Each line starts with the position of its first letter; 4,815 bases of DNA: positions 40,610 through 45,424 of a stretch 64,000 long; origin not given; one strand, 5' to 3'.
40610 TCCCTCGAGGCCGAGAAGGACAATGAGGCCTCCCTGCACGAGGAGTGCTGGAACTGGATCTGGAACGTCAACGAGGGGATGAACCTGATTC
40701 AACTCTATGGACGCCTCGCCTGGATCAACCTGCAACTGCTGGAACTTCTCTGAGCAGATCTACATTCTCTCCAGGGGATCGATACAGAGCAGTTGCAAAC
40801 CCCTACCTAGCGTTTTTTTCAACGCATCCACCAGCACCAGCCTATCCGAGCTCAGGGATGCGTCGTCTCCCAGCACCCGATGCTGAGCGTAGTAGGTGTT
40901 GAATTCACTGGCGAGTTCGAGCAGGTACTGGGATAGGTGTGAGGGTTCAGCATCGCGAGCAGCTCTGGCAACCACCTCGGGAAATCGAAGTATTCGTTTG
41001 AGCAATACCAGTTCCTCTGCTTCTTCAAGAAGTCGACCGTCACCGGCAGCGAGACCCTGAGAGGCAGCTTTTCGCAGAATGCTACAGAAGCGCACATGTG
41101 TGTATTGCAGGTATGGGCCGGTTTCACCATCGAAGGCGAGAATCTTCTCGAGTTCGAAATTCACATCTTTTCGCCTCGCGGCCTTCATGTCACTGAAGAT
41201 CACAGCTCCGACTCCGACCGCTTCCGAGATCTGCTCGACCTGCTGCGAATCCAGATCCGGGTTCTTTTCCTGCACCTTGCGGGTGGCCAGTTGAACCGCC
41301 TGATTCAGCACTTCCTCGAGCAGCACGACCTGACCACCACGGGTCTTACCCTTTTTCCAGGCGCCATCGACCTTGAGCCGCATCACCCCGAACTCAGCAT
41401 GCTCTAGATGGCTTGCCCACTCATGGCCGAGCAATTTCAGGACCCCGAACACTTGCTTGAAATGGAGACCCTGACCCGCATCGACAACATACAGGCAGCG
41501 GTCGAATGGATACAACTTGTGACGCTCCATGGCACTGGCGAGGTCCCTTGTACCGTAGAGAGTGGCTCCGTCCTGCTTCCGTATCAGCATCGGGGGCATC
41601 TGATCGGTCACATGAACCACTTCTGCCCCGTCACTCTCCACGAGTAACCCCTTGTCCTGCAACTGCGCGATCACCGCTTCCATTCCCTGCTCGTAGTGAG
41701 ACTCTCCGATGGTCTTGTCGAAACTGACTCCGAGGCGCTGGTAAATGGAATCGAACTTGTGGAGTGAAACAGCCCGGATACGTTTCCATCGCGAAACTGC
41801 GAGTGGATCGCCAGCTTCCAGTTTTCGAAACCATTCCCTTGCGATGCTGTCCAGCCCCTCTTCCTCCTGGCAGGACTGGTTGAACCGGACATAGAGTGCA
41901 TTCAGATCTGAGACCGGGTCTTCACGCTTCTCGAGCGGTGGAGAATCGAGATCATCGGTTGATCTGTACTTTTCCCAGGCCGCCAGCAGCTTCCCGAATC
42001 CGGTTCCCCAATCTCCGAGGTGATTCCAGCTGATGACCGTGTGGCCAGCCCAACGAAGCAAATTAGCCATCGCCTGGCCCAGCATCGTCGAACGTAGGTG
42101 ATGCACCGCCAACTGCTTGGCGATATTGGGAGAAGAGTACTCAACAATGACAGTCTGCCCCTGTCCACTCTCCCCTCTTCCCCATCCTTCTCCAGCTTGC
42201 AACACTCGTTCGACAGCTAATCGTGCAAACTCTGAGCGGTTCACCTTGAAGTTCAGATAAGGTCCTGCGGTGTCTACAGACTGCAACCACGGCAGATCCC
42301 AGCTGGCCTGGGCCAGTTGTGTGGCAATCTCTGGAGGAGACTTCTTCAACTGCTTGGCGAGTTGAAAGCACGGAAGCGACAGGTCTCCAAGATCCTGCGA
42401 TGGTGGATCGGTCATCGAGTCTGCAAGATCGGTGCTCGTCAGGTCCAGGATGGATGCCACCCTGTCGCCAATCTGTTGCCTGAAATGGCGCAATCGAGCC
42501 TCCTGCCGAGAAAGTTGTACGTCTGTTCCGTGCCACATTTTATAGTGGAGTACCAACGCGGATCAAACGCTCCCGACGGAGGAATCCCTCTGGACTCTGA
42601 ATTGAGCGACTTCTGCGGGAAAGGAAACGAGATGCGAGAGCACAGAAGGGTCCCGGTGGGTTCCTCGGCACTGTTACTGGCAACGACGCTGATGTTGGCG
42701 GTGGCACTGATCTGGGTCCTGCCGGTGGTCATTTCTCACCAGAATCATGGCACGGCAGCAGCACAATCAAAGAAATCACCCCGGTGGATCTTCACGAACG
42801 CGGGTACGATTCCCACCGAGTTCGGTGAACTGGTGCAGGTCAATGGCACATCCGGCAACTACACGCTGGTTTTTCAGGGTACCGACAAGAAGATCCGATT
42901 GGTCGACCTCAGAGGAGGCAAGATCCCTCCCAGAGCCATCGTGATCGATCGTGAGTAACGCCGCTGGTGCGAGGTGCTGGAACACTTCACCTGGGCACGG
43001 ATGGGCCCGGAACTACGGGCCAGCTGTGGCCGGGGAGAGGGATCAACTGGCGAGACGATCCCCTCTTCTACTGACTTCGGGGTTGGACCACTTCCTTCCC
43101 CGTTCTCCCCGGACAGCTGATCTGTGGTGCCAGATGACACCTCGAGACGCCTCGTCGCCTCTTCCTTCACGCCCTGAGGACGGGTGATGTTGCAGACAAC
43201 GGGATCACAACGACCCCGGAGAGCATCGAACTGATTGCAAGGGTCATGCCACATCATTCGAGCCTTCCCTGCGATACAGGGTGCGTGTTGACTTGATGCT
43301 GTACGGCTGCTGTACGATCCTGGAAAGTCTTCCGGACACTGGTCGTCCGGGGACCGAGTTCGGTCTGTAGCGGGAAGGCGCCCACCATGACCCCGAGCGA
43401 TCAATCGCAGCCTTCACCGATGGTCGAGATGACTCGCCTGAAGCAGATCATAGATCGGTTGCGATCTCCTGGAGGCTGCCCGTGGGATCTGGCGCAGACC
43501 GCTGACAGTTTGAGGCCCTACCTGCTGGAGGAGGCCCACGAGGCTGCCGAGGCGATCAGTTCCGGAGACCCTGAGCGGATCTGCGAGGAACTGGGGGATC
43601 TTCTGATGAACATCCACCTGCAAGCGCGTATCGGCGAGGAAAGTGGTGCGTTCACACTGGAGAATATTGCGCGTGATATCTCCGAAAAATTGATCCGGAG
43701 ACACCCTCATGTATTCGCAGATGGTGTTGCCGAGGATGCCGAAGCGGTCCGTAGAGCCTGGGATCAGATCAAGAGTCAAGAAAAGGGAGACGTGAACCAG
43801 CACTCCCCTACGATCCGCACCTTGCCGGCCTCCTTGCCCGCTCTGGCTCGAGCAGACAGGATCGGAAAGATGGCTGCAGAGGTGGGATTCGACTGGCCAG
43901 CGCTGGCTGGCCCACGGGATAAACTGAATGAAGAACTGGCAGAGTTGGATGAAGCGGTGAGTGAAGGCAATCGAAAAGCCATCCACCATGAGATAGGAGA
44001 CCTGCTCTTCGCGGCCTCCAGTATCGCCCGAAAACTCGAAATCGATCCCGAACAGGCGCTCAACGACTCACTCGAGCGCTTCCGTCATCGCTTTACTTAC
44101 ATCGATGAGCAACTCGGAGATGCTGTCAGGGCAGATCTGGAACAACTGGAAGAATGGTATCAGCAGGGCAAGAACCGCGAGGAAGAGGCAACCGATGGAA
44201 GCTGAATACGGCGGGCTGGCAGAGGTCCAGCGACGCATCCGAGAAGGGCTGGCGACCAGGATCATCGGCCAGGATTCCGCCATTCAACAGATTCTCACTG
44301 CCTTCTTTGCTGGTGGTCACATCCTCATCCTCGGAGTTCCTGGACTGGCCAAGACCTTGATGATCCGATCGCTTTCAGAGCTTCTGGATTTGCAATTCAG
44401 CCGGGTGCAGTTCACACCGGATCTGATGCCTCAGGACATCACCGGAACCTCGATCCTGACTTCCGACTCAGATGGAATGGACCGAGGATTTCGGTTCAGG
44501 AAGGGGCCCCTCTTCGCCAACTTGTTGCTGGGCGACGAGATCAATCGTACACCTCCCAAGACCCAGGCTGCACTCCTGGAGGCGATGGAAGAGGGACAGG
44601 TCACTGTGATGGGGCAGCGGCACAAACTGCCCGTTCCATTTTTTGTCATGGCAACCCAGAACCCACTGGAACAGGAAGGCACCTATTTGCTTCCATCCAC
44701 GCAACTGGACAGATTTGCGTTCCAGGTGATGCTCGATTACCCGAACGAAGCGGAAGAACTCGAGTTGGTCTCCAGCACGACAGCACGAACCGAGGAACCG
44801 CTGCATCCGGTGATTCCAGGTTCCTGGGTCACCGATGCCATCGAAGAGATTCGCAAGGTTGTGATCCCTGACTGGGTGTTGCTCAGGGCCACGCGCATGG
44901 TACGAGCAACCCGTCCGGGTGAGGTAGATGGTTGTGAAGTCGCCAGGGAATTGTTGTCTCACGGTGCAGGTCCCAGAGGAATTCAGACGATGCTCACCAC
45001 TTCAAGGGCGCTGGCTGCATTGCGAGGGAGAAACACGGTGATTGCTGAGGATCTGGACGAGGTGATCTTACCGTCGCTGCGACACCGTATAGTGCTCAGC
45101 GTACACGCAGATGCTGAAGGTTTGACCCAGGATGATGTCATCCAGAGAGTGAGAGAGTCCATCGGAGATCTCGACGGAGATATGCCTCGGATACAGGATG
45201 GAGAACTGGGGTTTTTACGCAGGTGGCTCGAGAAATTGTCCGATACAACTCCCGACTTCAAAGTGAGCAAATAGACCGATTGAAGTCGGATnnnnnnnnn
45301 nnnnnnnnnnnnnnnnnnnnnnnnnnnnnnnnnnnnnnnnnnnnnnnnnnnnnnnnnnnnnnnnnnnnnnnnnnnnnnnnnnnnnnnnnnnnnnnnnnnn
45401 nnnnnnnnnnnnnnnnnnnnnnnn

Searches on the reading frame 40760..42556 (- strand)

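Call 42: search_protein_families(library=pfam, proteins=[window:40760-42556:-], max_evalue=0.001)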
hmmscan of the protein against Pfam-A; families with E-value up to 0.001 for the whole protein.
window:40760-42556:- (598 aa): 3 families
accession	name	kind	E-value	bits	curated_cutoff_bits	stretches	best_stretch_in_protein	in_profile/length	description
PF00750.26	tRNA-synt_1d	-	1.3e-87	294.5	23.3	1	127-468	13-348/349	tRNA synthetases class I (R), catalytic domain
PF05746.21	DALR_1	-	5.9e-31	107.4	22.3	1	483-598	1-117/117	DALR anticodon binding domain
PF03485.21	Arg_tRNA_synt_N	-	5.1e-12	46.7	21.5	1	25-104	3-84/85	Arginyl tRNA synthetase N terminal domain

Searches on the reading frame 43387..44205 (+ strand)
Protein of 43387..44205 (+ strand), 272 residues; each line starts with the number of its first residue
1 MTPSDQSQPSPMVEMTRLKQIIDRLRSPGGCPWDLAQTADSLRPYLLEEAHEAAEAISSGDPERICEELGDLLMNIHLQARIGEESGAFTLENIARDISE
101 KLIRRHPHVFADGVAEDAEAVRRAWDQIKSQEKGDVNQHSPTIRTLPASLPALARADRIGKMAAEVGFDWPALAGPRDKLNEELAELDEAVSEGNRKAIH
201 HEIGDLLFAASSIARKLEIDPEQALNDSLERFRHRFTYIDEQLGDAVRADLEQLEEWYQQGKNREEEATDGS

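Call 42: search_protein_families(library=pfam, proteins=[window:43387-44205:+], max_evalue=0.001)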
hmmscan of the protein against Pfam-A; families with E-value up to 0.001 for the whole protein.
window:43387-44205:+ (272 aa): 3 families
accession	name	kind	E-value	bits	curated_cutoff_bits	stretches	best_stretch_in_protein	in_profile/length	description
PF03819.22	MazG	-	1.1e-33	115.7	22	2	37-110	1-74/74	MazG nucleotide pyrophosphohydrolase domain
PF01503.22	PRA-PH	-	2.3e-12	47.6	21.3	1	176-225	30-79/86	Phosphoribosyl-ATP pyrophosphohydrolase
PF12643.12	MazG-like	-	2.2e-05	25.1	27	0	183-231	18-65/85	MazG-like family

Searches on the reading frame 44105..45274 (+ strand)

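Call 42: search_protein_families(library=pfam, proteins=[window:44105-45274:+], max_evalue=0.001)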
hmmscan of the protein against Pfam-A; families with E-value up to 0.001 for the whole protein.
window:44105-45274:+ (389 aa): 7 families
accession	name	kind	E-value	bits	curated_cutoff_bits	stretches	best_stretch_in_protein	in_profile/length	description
PF07726.17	AAA_3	-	1.9e-58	196.4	27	1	72-205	1-130/131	ATPase family associated with various cellular activities (AAA)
PF17863.7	AAA_lid_2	-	3.5e-17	62.3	22.7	1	281-348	6-73/74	AAA lid domain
PF07728.20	AAA_5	-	6.3e-13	49.4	22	1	72-200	1-136/139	AAA domain (dynein-related subfamily)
PF20030.5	bpMoxR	-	3.4e-08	33.3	27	1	45-218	6-174/205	MoxR domain in the MoxR-vWA-beta-propeller ternary systems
PF00158.32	Sigma54_activat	-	2.6e-05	24.4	20.2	1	141-190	97-147/168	Sigma-54 interaction domain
PF01078.27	Mg_chelatase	-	4.4e-05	23.4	20.3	0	52-94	4-46/207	Magnesium chelatase, subunit ChlI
PF00493.29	MCM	-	0.00011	21.8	23.3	1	43-188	30-174/224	MCM P-loop domain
